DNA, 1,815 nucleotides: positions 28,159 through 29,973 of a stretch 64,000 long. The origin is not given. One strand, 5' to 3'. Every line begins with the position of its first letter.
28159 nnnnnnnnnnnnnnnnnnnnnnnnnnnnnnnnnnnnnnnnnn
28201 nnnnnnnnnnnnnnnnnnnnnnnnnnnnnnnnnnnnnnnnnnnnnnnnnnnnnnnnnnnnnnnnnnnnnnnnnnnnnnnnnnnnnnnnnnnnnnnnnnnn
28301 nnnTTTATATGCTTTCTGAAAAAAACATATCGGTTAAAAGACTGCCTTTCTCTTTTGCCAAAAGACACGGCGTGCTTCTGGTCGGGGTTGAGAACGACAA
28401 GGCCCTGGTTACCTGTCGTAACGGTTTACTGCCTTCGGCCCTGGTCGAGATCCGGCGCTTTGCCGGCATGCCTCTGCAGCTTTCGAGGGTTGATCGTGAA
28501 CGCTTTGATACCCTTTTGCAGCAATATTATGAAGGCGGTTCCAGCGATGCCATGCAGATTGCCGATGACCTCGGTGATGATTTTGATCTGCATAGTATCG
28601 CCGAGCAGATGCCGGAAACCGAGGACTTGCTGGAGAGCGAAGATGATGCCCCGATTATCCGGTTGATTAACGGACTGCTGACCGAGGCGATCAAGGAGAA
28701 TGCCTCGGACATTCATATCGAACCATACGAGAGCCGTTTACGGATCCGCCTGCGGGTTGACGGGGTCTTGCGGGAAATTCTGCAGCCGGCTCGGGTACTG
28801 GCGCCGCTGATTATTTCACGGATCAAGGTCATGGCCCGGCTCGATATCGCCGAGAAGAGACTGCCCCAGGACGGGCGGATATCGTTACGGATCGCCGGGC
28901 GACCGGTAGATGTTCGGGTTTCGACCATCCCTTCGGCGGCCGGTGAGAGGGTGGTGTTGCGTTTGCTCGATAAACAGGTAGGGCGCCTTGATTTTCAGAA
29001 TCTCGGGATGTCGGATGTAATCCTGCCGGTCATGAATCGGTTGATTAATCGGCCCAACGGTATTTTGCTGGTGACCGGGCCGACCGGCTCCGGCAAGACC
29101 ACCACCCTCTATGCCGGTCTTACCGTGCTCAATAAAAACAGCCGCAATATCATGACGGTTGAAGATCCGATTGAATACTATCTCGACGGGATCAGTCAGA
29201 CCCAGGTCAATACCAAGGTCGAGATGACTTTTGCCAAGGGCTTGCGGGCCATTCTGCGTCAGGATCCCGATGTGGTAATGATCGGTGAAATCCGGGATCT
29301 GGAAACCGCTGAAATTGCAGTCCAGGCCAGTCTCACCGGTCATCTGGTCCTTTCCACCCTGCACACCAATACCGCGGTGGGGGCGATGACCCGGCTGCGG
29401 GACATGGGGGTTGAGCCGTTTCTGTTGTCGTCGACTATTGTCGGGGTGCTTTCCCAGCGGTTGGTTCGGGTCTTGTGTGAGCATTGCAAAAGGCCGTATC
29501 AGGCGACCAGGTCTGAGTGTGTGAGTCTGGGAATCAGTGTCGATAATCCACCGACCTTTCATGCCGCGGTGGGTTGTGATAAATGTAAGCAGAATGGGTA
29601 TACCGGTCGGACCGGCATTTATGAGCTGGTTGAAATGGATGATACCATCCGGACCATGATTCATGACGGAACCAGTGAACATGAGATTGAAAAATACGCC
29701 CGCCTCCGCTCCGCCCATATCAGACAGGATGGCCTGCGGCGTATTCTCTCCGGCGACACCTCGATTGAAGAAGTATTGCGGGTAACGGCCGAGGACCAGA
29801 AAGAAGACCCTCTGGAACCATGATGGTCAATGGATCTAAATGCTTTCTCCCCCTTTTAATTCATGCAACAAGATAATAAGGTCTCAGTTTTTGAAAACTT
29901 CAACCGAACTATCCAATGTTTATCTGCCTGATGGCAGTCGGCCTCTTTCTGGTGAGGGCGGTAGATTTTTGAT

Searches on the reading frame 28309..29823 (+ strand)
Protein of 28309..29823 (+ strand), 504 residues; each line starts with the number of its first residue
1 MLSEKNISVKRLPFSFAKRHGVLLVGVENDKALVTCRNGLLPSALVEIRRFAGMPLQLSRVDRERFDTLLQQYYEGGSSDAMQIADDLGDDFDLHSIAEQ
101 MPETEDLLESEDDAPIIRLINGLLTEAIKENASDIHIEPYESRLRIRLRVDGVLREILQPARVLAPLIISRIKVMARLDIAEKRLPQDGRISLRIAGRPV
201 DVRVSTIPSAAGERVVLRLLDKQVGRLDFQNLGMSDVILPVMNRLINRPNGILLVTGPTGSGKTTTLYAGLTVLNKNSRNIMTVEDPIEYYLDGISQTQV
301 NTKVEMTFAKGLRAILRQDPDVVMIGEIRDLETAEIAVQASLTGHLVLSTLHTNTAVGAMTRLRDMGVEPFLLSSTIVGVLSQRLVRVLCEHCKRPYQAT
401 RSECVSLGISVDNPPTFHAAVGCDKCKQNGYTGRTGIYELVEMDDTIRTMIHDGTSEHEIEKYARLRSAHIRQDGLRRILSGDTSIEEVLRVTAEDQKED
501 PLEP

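Call 11: search_protein_families(library=pfam, proteins=[window:28309-29823:+], max_evalue=0.01)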
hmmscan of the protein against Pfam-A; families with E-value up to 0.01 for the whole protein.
window:28309-29823:+ (504 aa): 9 families
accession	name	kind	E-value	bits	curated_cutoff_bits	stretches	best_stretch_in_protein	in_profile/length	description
PF00437.27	T2SSE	-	1.3e-152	508.2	24.9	1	109-491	1-370/370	Type II/IV secretion system protein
PF22341.1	GSPE_N1E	-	3e-21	75.8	27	1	11-74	1-64/64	GSPII protein E, N1E domain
PF05157.20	MshEN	-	1.1e-07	32.2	23.1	1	10-77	19-87/90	MshEN domain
PF13555.12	AAA_29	-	0.00044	20.4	27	1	249-278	21-50/61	P-loop containing region of AAA domain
PF25199.1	nSTAND_NTPase5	-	0.0012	19.2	34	1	247-289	38-81/145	Novel STAND NTPase 5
PF13401.12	AAA_22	-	0.002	18.9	27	1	249-277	4-32/130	AAA domain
PF13191.12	AAA_16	-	0.0029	18.6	32.6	1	248-298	23-64/167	AAA ATPase domain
PF13476.12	AAA_23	-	0.0043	18.1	27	1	250-283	19-52/201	AAA domain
PF13604.12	AAA_30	-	0.005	17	27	0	242-278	10-46/191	AAA domain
